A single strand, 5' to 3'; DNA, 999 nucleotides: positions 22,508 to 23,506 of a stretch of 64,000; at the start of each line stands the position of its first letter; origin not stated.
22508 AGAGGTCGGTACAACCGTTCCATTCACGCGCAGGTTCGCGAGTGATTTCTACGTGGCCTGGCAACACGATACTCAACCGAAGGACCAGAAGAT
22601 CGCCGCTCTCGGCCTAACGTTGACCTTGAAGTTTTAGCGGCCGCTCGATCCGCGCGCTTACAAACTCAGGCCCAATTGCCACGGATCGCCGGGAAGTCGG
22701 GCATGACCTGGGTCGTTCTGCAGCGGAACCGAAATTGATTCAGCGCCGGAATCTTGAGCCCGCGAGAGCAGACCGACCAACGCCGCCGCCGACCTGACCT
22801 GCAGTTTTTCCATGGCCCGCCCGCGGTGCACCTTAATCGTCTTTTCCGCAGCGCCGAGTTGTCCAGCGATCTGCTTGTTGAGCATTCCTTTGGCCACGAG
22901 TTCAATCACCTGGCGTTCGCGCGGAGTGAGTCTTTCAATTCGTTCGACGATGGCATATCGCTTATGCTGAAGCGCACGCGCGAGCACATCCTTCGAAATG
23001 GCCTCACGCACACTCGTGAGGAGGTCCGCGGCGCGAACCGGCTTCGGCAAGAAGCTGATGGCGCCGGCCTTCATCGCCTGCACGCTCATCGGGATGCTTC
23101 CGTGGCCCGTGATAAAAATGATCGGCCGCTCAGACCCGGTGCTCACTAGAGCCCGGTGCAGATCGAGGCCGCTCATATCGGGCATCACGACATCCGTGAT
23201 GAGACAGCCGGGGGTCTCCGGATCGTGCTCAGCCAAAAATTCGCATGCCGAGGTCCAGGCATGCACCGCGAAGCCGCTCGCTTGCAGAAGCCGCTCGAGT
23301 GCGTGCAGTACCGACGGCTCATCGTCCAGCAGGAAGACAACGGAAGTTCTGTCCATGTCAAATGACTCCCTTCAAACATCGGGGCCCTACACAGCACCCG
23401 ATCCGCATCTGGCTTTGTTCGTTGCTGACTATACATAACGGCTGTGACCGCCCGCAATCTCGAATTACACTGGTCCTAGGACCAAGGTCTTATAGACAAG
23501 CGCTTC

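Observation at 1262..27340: Recurrent DosR-box-like palindrome GGACC-WW-GGTCC in at least eight promoter regions: a candidate regulon of the local FixJ/NarL-type regulator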

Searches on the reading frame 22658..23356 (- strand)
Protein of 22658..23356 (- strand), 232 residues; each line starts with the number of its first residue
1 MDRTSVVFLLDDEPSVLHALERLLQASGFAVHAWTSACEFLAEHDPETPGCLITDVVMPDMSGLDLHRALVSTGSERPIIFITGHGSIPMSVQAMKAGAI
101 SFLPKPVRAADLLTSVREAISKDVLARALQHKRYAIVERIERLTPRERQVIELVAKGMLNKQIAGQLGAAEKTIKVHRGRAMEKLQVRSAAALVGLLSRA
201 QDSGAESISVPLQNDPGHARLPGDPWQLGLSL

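Call 7: search_protein_families(library=pfam, proteins=[window:22658-23356:-], max_evalue=0.01)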
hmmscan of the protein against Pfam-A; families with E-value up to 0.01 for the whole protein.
window:22658-23356:- (232 aa): 4 families
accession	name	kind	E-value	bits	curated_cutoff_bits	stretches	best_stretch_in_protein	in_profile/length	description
PF00072.30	Response_reg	-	3.8e-26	91.9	30.2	1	7-116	1-110/111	Response regulator receiver domain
PF00196.25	GerE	-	1.1e-18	67.1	23.5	1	142-194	2-54/57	Bacterial regulatory proteins, luxR family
PF08281.18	Sigma70_r4_2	-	3.3e-10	39.9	25.7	1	135-185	3-54/54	Sigma-70, region 4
PF04545.22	Sigma70_r4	-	3.4e-05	23.7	24.1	1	140-186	2-49/50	Sigma-70, region 4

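Call 11: find_encoding_contigs(protein=window:22658-23356:-, flank=10000, max_places=10)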
Protein window:22658-23356:- (232 aa): no gene with exactly this product is on record in the collection.

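Call 12: search_protein_families(library=ncbifam, proteins=[window:22658-23356:-], max_evalue=0.001)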
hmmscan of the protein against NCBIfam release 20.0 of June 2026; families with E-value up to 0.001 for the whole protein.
window:22658-23356:- (232 aa): 98 families (the best 25 are shown)
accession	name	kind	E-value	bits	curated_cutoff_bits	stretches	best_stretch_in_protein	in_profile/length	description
NF006900.1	PRK09390.1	equivalog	2e-55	187.5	255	1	1-200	1-200/203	response regulator FixJ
NF040749.1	tetrathio_RR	equivalog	4.8e-48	163.4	290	1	6-198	1-189/191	tetrathionate respiration response regulator TtrR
NF047793.1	ResRegPgtA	equivalog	2.2e-30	105.8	650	1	4-132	5-135/414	two-component system response regulator PgtA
NF007935.0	PRK10651.1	equivalog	1.2e-22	80.2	250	1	4-190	6-203/216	two-component system response regulator NarL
NF007685.0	PRK10360.1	equivalog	7.4e-22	78.1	258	1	31-191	30-186/196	response regulator transcription factor UhpA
NF011896.0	PRK15369.1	equivalog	4.8e-21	75.4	242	1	42-196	43-203/211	two component system response regulator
NF011695.0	PRK15115.1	equivalog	2e-20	73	763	1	4-174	6-174/445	two-component system response regulator GlrR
TIGR01818.1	ntrC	equivalog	1.2e-19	70.5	558.6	1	7-133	1-127/463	nitrogen regulation protein NR(I)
NF052445.1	RespRegMctR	equivalog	9.1e-18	64.4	300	1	7-194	4-196/205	two-component system response regulator MctR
NF045505.1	RR_RssB_Pseudo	equivalog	2.1e-17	63.2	700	1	6-134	7-134/394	two-component system response regulator RssB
NF008176.1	PRK10923.1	equivalog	2.2e-17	62.8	620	1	5-122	4-121/469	nitrogen regulation protein NR(I)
NF051870.1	NAssimRespRegNtrX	equivalog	2.7e-16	59.5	600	1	7-169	4-173/452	nitrogen assimilation response regulator NtrX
NF007708.0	PRK10403.1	equivalog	3.9e-16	59.2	343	1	7-193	9-204/215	nitrate/nitrite response regulator protein NarP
NF033791.1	ActR_PrrA_rreg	equivalog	6.4e-16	58.8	250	1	7-118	4-115/173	ActR/PrrA/RegA family redox response regulator transcription factor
NF053512.1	nitric_RR_NosR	exception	4.4e-15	55.6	400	1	7-143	1-138/422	response regulator c-di-GMP phosphodiesterase, NosR family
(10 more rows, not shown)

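Call 13: find_homologous_proteins(query=window:22658-23356:-, max_evalue=1e-20)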
Query window:22658-23356:- (232 aa): 7433 proteins with E <= 1e-20 among 8000 candidates; the best 120 are listed.
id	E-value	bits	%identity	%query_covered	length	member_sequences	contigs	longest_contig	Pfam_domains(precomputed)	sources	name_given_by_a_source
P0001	9.3e-131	452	92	100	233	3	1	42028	PF00196.26,PF08281.19,PF00072.31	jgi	jgi:FixJ family two-component response regulator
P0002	3.5e-127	440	89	100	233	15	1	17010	PF00196.26,PF08281.19,PF00072.31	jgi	jgi:FixJ family two-component response regulator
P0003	1.8e-90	320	73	91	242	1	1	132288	PF00196.26,PF04545.23,PF08281.19,PF00072.31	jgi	jgi:FixJ family two-component response regulator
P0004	1.3e-82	295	66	94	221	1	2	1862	PF00196.26,PF08281.19,PF00072.31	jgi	jgi:FixJ family two-component response regulator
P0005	1.2e-81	292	70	86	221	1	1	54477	PF00196.26,PF04545.23,PF08281.19,PF00072.31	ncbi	-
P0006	1.4e-81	291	69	88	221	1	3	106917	PF00196.26,PF04545.23,PF08281.19,PF00072.31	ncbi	ncbi:MAG: response regulator [Steroidobacteraceae bacterium]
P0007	2.4e-81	291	68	87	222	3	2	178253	PF00196.26,PF08281.19,PF00072.31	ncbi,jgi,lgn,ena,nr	ncbi:MAG TPA: response regulator [Steroidobacteraceae bacterium]|nr:response regulator [Steroidobact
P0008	2.4e-81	291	68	86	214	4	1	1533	PF00196.26,PF08281.19,PF00072.31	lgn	-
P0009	3.0e-81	290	67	89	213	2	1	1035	PF00196.26,PF08281.19,PF00072.31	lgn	-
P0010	3.0e-81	290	67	89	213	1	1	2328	PF00196.26,PF08281.19,PF00072.31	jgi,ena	-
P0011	3.1e-81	290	67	89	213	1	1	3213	PF00196.26,PF08281.19,PF00072.31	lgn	-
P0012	3.6e-81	290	67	89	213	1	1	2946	PF00196.26,PF04545.23,PF08281.19,PF00072.31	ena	-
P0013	4.0e-81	290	68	88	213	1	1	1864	PF00196.26,PF08281.19,PF00072.31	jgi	jgi:RNA polymerase sigma factor (sigma-70 family)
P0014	5.5e-81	289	65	96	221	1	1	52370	PF00196.26,PF04545.23,PF08281.19,PF00072.31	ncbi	-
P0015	7.5e-81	289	67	89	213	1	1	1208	PF00196.26,PF08281.19,PF00072.31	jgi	jgi:RNA polymerase sigma factor (sigma-70 family)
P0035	3.9e-78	280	68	84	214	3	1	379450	PF00196.26,PF08281.19,PF00072.31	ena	-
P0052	3.5e-76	274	66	87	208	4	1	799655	PF00196.26,PF00072.31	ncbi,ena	-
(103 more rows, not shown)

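Call 14: find_encoding_contigs(protein=P0001, flank=10000, max_places=3)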
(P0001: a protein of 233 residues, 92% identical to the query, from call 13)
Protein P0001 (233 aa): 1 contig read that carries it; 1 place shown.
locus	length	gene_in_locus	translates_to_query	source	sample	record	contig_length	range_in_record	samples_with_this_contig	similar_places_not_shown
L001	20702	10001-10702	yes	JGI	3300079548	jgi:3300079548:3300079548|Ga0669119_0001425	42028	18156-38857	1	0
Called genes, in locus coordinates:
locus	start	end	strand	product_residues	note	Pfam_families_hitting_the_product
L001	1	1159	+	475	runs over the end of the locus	PF07690:MFS_1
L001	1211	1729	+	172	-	PF09351:DUF1993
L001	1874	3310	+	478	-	PF00232:Glyco_hydro_1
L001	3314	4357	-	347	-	PF00753:Lactamase_B, PF00581:Rhodanese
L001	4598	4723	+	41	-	-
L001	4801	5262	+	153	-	PF04945:YHS (weak)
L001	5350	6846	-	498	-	PF01494:FAD_binding_3, PF01266:DAO (faint)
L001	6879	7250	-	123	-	PF07784:DUF1622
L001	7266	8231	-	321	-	PF03781:FGE-sulfatase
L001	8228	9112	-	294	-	PF01758:SBF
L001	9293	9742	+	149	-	PF02656:DUF202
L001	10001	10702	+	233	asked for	PF00072:Response_reg, PF08281:Sigma70_r4_2, PF00196:GerE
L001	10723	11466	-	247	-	PF10677:DUF2490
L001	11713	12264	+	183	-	-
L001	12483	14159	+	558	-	PF00916:Sulfate_transp, PF01740:STAS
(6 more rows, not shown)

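Call 15: find_encoding_contigs(protein=P0003, flank=10000, max_places=3)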
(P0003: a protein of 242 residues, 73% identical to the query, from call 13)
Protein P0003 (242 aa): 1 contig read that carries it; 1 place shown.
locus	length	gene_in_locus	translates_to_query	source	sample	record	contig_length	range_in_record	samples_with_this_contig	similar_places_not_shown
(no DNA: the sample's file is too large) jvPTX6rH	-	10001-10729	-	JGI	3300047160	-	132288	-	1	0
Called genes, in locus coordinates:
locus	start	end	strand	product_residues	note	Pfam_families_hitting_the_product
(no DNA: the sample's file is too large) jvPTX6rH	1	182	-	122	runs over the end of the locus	PF07784:DUF1622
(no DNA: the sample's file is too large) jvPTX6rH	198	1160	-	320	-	PF03781:FGE-sulfatase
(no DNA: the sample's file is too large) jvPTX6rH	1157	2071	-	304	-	PF01758:SBF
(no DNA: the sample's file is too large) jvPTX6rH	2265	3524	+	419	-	PF01566:Nramp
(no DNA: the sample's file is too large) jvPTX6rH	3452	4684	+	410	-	-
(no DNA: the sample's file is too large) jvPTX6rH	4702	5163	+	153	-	PF02656:DUF202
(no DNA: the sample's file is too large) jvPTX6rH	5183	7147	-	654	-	PF02518:HATPase_c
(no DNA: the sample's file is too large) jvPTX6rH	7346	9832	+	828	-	PF05231:MASE1, PF08448:PAS_4 (weak), PF02518:HATPase_c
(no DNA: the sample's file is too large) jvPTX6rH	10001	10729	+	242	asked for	PF00072:Response_reg, PF08281:Sigma70_r4_2, PF00196:GerE, PF04545:Sigma70_r4 (weak)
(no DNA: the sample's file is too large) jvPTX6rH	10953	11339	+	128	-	PF00072:Response_reg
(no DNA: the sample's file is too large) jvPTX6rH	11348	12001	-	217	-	PF10677:DUF2490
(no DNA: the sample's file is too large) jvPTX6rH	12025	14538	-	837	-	-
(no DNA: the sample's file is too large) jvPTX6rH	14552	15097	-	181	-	-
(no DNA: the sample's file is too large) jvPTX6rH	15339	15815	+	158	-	-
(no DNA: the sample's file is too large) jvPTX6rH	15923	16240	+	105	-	-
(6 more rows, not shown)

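Call 16: find_encoding_contigs(protein=P0007, flank=10000, max_places=3)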
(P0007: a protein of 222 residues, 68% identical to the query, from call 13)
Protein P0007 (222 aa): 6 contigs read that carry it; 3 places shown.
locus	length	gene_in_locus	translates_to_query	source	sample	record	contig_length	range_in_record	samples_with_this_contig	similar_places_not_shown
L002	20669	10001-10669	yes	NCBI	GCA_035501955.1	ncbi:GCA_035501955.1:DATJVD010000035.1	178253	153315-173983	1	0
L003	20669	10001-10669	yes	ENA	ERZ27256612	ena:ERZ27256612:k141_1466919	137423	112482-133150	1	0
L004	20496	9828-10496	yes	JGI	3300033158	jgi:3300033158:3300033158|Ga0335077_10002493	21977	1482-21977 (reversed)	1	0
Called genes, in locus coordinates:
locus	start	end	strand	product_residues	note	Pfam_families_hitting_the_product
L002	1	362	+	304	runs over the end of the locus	PF00753:Lactamase_B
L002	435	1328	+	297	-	PF10340:Say1_Mug180, PF20434:BD-FAE, PF07859:Abhydrolase_3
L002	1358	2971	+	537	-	PF00743:FMO-like, PF01266:DAO (faint), PF07992:Pyr_redox_2, PF13450:NAD_binding_8, PF13454:NAD_binding_9 (faint), PF13738:Pyr_redox_3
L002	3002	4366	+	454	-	PF00083:Sugar_tr (weak), PF03137:OATP (faint), PF07690:MFS_1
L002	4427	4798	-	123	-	-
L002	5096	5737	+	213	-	PF13505:OMP_b-brl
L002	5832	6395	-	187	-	PF04366:Ysc84 (weak)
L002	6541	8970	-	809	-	PF05231:MASE1, PF00989:PAS (weak), PF13188:PAS_8 (faint), PF08447:PAS_3, PF00989:PAS, PF08448:PAS_4, PF00512:HisKA (weak), PF02518:HATPase_c, +1 more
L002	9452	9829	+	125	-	PF00072:Response_reg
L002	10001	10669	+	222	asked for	PF00072:Response_reg, PF08281:Sigma70_r4_2, PF00196:GerE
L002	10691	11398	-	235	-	PF00072:Response_reg, PF08281:Sigma70_r4_2, PF00196:GerE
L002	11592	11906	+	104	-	-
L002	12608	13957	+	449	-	PF00282:Pyridoxal_deC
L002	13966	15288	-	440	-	PF00083:Sugar_tr (weak), PF07690:MFS_1, PF12832:MFS_1_like (faint), PF07690:MFS_1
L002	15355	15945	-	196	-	PF04116:FA_hydroxylase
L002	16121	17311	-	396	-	PF03562:MltA, PF06725:3D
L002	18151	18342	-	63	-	-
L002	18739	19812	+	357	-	PF13610:DDE_Tnp_IS240, PF13356:Arm-DNA-bind_3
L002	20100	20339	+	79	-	-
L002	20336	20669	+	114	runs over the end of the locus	PF02452:PemK_toxin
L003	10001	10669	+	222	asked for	PF00072:Response_reg, PF08281:Sigma70_r4_2, PF00196:GerE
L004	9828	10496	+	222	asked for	PF00072:Response_reg, PF08281:Sigma70_r4_2, PF00196:GerE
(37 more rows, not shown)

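Call 19: find_related_loci(query=window:22658-23356:-, collection=genome_contigs, flank=10000)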
Query window:22658-23356:- (232 aa) in genome_contigs; peptide patterns used: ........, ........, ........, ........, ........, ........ (x = any residue, [..] = any of these).
600 stretches matched a pattern (row limit reached: there are more); 546 encode a relative of the query (tblastn E <= 1e-3); the best 80 are kept; 80 distinct loci.
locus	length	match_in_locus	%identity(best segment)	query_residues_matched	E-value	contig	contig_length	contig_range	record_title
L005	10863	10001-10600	54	1-200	3e-64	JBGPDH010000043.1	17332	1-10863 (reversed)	MAG: Verrucomicrobiia bacterium isolate OBJ_0618_050_29 k141_244535_length_17332_cov_11.6964, whole genome shotgun seque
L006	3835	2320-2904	55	6-200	5e-63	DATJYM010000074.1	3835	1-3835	MAG TPA_asm: Candidatus Acidiferrales bacterium isolate SMAG_U15152 k141_3540654, whole genome shotgun sequence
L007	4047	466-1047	56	7-200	2e-61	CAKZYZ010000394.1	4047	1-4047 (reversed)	MAG TPA_asm: uncultured bacterium isolate DRR093004_bin.13_CONCOCT_v1.1_MAG genome assembly, contig: ERZ1742238.11854, w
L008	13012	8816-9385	52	5-194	7e-61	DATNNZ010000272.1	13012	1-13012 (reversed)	MAG TPA_asm: Chthoniobacterales bacterium isolate SMAG_U11518 k141_159965, whole genome shotgun sequence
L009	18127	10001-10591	51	5-201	1e-60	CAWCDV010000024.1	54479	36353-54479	MAG: uncultured Acidobacteriaceae bacterium isolate MFD09286.bin.2.54 genome assembly, contig: contig_53045, whole genom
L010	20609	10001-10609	50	5-207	4e-60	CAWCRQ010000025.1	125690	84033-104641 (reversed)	MAG: uncultured Acidobacteriaceae bacterium isolate MFD03323.bin.2.104 genome assembly, contig: contig_14460, whole geno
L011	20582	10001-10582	51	7-200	3e-59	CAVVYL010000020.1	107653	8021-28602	MAG: uncultured Acidimicrobiia bacterium isolate MFD00962.bin.1.329 genome assembly, contig: contig_174445, whole genome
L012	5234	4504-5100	51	6-207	2e-59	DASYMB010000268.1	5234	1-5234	MAG TPA_asm: Pyrinomonadaceae bacterium isolate SMAG_U4364 k141_506041, whole genome shotgun sequence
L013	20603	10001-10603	52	1-201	9e-59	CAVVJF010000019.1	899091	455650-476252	MAG: uncultured Candidatus Rokubacteria bacterium isolate MFD04850.bin.2.326 genome assembly, contig: contig_35840, whol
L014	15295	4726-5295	51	7-196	8e-59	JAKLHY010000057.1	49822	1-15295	MAG: Verrucomicrobia bacterium isolate RA.bin74 RA.bin74_57, whole genome shotgun sequence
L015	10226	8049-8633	52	6-200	5e-59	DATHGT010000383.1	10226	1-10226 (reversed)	MAG TPA_asm: Candidatus Acidoferrum sp. isolate SMAG_U12481 k141_112120, whole genome shotgun sequence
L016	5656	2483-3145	50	3-223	1e-58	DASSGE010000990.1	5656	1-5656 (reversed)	MAG TPA_asm: Candidatus Binatia bacterium isolate SMAG_U1024 k141_880016, whole genome shotgun sequence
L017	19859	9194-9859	46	5-226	3e-58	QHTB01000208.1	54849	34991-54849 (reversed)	MAG: Candidatus Rokuibacteriota bacterium isolate AR17 14_0903_12_30cm_scaffold_989_curated, whole genome shotgun sequen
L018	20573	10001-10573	50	6-196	7e-58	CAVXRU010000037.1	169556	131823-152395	MAG: uncultured Acidobacteriaceae bacterium isolate MFD00731.bin.3.75 genome assembly, contig: contig_41574, whole genom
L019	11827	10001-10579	51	4-196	5e-58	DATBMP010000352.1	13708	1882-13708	MAG TPA_asm: Pyrinomonadaceae bacterium isolate SMAG_U4001 k141_3276013, whole genome shotgun sequence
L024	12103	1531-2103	49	6-196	5e-57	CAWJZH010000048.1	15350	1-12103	MAG: uncultured Acidobacteriaceae bacterium isolate MFD04580.bin.2.2 genome assembly, contig: contig_93415, whole genome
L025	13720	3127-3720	50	6-206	4e-57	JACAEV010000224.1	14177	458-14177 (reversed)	MAG: Syntrophaceae bacterium isolate L.E.D.11_1 k119_1862351, whole genome shotgun sequence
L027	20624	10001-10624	49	7-214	9e-57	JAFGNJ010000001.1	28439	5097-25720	MAG: Deltaproteobacteria bacterium isolate Zod_Metabat.542 k87_199370, whole genome shotgun sequence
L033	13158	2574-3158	51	5-199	3e-56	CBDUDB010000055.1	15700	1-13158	MAG TPA_asm: uncultured bacterium isolate SRR7614707_binner12_Refined_20 genome assembly, contig: ERZ23877653.1443, whol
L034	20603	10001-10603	48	2-199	5e-56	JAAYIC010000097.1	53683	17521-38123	MAG: Bacillota bacterium isolate AS09scLD_55 139543_AS09, whole genome shotgun sequence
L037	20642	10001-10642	45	4-219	4e-55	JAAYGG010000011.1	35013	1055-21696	MAG: Bacillota bacterium isolate AS09scLD_203 11989_AS09, whole genome shotgun sequence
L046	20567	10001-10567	50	6-194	5e-57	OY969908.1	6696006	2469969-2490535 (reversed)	MAG: uncultured Acidobacteriaceae bacterium isolate MFD09286.bin.1.44 genome assembly, chromosome: 1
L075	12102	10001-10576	54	5-194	5e-52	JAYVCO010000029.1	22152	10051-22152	MAG: Planctomycetia bacterium isolate GL32_Down_metabinner_12 GL32_Down_metabinner_12_28, whole genome shotgun sequence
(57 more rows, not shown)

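Call 23: search_protein_families(library=pfam, proteins=[L018:10791-11162:+, L024:2319-2684:+, L027:10751-11164:+, L034:10688-11086:+, L037:10721-11104:+, L046:10676-11173:+, L016:3339-3743:+, L025:3869-4315:+, L007:1503-1913:+, L033:3315-4037:+], max_evalue=0.01)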
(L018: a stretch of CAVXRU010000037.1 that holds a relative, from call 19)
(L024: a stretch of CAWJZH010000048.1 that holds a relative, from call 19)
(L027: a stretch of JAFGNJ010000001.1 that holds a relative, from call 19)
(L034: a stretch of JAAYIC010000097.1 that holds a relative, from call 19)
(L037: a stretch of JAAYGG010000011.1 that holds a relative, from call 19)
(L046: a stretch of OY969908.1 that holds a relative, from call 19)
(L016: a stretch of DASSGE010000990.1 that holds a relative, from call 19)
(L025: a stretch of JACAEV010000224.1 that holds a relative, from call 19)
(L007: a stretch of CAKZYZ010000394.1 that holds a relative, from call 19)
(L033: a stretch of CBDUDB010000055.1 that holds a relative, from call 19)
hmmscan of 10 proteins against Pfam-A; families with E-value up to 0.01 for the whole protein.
L018:10791-11162:+ (123 aa): 2 families
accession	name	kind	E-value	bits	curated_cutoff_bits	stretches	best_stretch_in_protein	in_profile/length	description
PF00072.30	Response_reg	-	1.9e-24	86.4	30.2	1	7-116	1-110/111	Response regulator receiver domain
PF06490.17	FleQ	-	0.0067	17.2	22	1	7-119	2-106/108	Flagellar regulatory protein FleQ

L024:2319-2684:+ (121 aa): 2 families
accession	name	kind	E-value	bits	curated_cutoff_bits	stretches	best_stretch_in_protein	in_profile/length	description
PF00072.30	Response_reg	-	5.1e-25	88.2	30.2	1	7-116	1-110/111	Response regulator receiver domain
PF06490.17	FleQ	-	0.0053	17.5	22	1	7-119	2-106/108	Flagellar regulatory protein FleQ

L027:10751-11164:+ (137 aa): 2 families
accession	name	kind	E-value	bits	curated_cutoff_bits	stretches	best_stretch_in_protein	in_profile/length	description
PF00072.30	Response_reg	-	1.4e-23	83.6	30.2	1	8-117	1-110/111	Response regulator receiver domain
PF21714.3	KaiA_N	-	0.0047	17.5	27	1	8-94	3-88/125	Circadian clock protein KaiA, N-terminal domain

L034:10688-11086:+ (132 aa): 2 families
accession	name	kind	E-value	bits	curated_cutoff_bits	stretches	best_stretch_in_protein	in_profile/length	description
PF00072.30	Response_reg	-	2.6e-28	98.9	30.2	1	11-120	1-110/111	Response regulator receiver domain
PF06490.17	FleQ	-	0.0019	18.9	22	1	10-95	1-83/108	Flagellar regulatory protein FleQ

L037:10721-11104:+ (127 aa): 1 family
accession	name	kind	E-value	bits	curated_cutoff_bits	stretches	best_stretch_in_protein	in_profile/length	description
PF00072.30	Response_reg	-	3.1e-27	95.4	30.2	1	12-120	2-110/111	Response regulator receiver domain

L046:10676-11173:+ (165 aa): 1 family
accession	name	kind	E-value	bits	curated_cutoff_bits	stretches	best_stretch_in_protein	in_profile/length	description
PF00072.30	Response_reg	-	1.4e-25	90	30.2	1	44-154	1-111/111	Response regulator receiver domain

L016:3339-3743:+ (134 aa): 1 family
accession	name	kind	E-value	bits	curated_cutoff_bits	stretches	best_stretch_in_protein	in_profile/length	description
PF00072.30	Response_reg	-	2.7e-27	95.6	30.2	1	8-120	1-110/111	Response regulator receiver domain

L025:3869-4315:+ (148 aa): 3 families
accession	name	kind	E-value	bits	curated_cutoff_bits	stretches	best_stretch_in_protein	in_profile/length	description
PF00072.30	Response_reg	-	1.5e-27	96.3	30.2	1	31-141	1-111/111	Response regulator receiver domain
PF06490.17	FleQ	-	0.001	19.8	22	1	30-141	1-104/108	Flagellar regulatory protein FleQ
PF21714.3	KaiA_N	-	0.0043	17.6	27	1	30-119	2-92/125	Circadian clock protein KaiA, N-terminal domain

L007:1503-1913:+ (136 aa): 2 families
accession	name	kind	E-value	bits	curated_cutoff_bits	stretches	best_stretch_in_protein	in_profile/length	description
PF00072.30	Response_reg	-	1.4e-19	70.7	30.2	1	8-112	1-105/111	Response regulator receiver domain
PF06490.17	FleQ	-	0.0011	19.7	22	1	8-118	2-104/108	Flagellar regulatory protein FleQ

L033:3315-4037:+ (240 aa): 0 families
